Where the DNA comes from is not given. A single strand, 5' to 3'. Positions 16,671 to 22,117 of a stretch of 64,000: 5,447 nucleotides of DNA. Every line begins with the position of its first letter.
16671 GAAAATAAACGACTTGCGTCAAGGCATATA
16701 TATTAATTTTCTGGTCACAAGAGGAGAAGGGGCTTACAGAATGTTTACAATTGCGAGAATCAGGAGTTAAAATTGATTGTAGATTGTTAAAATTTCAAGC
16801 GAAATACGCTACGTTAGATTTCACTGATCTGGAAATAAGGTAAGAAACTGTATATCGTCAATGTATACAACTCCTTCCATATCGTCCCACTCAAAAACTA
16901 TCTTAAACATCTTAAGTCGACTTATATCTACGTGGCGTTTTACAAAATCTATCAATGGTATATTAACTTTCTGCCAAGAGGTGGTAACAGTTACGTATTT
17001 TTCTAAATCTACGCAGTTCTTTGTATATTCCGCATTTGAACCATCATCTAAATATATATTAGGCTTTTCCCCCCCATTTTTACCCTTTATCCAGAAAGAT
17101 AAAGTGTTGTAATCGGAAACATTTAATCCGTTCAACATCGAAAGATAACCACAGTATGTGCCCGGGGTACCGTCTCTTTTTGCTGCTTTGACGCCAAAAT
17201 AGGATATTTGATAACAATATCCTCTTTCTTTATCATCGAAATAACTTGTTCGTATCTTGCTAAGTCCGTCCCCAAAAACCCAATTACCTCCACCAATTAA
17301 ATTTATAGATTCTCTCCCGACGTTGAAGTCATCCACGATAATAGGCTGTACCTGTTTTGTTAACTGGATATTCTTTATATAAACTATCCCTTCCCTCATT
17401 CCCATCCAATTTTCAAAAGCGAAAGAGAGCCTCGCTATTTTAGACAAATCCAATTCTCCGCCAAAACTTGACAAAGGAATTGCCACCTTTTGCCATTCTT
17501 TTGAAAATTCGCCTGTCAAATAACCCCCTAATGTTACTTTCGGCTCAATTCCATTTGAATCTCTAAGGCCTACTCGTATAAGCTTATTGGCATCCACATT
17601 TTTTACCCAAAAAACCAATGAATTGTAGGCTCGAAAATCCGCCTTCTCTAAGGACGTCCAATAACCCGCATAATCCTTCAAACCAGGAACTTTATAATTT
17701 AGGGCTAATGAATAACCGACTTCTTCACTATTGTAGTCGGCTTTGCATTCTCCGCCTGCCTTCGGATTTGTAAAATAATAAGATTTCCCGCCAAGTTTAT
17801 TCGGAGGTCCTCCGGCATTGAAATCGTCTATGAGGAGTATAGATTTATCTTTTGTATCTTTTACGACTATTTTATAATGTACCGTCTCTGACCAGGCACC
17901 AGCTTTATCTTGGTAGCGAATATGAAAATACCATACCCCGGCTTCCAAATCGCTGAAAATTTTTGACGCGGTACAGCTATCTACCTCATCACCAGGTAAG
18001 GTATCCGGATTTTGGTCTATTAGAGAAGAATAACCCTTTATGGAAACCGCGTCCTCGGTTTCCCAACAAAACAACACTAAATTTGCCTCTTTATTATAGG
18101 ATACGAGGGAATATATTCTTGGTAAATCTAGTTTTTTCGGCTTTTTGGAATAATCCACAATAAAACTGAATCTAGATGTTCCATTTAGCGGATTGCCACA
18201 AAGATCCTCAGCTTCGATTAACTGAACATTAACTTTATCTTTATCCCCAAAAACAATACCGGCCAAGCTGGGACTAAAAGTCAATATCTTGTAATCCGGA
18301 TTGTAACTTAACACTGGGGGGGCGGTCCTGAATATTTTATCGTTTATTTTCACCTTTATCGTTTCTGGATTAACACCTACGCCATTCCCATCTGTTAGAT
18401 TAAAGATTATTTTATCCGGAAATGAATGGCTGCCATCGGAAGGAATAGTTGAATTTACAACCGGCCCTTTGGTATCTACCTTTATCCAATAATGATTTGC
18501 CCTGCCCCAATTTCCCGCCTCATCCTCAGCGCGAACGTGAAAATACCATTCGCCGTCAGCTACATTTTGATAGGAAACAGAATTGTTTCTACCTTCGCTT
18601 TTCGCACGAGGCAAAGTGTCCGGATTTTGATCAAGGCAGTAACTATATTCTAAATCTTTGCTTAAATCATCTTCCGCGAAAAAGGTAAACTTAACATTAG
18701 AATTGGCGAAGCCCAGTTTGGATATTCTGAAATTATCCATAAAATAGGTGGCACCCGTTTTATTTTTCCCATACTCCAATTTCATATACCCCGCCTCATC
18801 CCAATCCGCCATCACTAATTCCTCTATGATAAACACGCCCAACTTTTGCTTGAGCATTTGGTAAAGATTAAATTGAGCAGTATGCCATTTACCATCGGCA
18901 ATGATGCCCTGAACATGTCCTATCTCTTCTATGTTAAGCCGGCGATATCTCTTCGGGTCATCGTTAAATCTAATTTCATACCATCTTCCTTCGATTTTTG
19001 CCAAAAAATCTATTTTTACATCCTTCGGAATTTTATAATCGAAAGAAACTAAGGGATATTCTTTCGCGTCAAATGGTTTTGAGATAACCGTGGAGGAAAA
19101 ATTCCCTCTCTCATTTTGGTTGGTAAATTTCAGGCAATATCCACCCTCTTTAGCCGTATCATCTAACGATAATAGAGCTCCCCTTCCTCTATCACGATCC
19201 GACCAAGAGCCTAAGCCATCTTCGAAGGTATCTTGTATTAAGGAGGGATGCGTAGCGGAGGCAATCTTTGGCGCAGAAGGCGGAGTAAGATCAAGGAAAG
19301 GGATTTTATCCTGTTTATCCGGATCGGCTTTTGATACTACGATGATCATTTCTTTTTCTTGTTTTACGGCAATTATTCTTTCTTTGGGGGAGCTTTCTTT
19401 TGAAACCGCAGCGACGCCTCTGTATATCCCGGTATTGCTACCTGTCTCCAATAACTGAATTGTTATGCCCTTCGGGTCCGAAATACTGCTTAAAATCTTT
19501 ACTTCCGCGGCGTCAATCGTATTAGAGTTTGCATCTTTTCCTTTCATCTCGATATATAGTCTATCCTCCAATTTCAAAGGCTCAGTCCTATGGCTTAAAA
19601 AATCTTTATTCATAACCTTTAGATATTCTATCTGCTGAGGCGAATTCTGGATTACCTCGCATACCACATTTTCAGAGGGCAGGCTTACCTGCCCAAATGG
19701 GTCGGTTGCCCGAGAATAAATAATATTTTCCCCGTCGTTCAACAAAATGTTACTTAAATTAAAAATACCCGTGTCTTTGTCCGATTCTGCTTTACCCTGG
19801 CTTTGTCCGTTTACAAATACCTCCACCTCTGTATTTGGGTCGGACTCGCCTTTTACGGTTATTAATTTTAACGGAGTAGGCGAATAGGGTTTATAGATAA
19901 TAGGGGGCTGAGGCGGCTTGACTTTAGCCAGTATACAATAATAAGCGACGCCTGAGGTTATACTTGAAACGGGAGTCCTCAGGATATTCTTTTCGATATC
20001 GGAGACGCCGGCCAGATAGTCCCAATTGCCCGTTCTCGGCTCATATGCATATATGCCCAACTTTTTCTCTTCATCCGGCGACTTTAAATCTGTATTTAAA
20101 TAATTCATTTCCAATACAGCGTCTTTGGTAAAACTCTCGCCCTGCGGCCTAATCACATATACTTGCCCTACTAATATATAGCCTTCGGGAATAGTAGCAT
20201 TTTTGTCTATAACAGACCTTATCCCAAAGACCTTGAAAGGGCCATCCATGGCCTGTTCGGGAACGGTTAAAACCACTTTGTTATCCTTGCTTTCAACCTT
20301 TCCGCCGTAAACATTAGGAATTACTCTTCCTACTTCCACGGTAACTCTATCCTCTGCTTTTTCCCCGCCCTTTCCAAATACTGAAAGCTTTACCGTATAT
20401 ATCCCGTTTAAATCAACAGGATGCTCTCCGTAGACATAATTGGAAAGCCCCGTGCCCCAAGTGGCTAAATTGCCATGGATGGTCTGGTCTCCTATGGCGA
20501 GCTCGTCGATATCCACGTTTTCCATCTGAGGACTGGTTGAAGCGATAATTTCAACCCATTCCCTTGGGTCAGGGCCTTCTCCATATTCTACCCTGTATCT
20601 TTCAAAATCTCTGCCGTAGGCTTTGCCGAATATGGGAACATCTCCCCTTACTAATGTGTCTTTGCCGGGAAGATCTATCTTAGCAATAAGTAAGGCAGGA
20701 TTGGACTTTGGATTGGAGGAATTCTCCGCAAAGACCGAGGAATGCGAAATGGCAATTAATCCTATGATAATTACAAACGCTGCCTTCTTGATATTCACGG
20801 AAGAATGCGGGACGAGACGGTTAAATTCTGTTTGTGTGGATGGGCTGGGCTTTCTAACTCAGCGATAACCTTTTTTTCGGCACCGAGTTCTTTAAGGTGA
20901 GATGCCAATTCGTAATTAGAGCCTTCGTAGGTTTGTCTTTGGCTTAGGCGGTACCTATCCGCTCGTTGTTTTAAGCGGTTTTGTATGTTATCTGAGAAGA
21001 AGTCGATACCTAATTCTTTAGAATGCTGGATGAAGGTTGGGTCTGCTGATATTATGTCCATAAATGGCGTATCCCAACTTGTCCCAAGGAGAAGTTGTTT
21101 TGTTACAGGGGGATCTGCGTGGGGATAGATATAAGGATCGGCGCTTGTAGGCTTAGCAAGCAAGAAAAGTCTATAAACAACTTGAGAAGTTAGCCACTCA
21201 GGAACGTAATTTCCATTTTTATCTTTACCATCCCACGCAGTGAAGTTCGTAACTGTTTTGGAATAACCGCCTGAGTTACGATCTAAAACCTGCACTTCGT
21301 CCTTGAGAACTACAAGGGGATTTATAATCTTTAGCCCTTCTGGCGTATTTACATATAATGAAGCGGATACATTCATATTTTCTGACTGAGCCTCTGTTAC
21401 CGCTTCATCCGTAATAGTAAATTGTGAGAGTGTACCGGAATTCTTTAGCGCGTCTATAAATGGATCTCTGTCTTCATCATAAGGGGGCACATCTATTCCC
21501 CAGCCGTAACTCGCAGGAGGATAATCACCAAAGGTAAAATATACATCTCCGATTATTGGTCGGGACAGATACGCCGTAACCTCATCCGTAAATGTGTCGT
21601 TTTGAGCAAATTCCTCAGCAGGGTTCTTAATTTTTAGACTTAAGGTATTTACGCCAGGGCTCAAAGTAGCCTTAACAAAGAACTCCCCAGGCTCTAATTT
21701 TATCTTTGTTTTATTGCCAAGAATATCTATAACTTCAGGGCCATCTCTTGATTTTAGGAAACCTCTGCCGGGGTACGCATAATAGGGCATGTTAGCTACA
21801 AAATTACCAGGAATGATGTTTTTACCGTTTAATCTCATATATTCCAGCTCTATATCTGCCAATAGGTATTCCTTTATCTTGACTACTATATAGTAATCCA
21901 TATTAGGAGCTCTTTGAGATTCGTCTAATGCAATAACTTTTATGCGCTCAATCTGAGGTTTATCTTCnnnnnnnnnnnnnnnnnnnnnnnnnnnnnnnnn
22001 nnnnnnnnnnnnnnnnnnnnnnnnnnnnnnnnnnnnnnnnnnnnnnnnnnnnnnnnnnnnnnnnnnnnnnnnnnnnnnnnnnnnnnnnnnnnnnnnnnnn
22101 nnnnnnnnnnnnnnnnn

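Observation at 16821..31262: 14.4-kb low-GC island of four genes (giant PA14/LamG/beta-helix adhesin, membrane protein, secreted lipase, CBM-bearing surface protein) between fhs and rlmN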

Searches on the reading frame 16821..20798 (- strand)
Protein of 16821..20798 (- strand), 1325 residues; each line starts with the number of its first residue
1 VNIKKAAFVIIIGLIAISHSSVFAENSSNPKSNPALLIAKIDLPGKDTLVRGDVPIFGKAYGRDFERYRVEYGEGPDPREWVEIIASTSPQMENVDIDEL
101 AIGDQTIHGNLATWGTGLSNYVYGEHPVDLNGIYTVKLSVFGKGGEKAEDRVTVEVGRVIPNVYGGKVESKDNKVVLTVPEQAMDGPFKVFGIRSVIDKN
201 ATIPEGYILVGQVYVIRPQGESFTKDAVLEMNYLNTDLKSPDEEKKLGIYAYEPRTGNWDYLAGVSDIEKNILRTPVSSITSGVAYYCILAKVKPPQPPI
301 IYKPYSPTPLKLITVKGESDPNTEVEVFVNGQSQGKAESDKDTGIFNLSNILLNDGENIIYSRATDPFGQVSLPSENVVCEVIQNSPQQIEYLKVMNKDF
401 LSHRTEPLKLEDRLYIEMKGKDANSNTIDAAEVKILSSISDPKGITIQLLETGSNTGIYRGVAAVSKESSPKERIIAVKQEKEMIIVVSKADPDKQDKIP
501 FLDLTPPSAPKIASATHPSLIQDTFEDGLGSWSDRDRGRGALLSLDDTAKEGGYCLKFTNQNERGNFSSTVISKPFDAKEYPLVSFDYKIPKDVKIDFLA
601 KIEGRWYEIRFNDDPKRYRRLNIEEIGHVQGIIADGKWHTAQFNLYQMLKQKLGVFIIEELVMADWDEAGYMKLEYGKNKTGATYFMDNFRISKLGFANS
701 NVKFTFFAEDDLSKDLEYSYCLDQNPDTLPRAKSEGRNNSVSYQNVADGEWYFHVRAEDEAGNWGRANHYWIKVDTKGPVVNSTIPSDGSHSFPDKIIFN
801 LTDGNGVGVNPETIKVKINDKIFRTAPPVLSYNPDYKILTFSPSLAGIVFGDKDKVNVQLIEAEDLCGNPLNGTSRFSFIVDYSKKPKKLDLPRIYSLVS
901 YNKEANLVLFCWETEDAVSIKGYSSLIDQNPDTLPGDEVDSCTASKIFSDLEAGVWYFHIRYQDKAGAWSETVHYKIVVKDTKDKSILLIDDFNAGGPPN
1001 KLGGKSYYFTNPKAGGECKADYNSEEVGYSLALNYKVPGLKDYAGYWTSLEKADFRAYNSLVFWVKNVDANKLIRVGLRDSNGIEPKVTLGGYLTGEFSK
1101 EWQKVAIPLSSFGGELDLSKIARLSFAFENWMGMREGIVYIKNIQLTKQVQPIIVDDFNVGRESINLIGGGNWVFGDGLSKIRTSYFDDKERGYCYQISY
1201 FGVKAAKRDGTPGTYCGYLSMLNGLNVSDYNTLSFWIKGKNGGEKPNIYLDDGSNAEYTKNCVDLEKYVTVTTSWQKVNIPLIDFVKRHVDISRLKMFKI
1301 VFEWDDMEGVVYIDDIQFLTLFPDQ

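Call 4: search_protein_families(library=pfam, proteins=[window:16821-20798:-], max_evalue=0.01)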
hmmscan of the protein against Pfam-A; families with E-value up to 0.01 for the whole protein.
window:16821-20798:- (1325 aa): 6 families
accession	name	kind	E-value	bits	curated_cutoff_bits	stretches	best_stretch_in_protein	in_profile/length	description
PF21582.3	CBM30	-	1.8e-13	51.2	27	1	1230-1317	75-167/170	Carbohydrate binding domain 30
PF03425.19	CBM_11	-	4.2e-13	50.2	27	2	1207-1289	56-139/182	Carbohydrate binding domain (family 11)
PF19077.6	Big_13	-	5.2e-08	33.8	27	1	723-776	48-102/102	Bacterial Ig-like domain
PF02018.23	CBM_4_9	-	0.00041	21.2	25.9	0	520-604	4-89/136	Carbohydrate binding domain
PF07495.19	Y_Y_Y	-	0.0022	18.3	26.6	0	712-765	4-54/65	Y_Y_Y domain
PF09136.16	Glucodextran_B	-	0.0057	17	27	0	313-372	19-73/83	Glucodextranase, domain B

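Call 46: search_protein_families(library=ncbifam, proteins=[window:16821-20798:-], max_evalue=0.01)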
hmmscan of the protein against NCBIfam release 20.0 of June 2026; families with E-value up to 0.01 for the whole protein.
window:16821-20798:- (1325 aa): 1 family
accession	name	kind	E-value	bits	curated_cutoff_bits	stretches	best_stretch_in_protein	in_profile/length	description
NF052345.1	S_layer_anammox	exception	0.0065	13.8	1400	1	422-475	1191-1247/1596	Kustd1514 family S-layer glycoprotein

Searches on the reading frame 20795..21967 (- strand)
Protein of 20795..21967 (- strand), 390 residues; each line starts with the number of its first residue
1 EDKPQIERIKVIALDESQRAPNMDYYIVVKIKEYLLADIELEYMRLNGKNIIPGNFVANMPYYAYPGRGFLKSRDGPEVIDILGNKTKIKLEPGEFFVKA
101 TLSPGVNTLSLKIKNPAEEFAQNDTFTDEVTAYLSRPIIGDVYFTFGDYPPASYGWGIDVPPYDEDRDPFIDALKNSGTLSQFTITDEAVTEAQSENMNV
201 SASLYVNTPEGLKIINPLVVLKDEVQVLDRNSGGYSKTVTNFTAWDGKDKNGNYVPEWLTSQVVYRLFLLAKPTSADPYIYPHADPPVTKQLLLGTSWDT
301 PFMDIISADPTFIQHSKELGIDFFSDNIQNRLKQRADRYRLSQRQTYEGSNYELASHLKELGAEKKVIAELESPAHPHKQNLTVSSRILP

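Call 83: search_protein_families(library=pfam, proteins=[window:20795-21967:-], max_evalue=1)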
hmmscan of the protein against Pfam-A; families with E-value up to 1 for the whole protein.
window:20795-21967:- (390 aa): 0 families
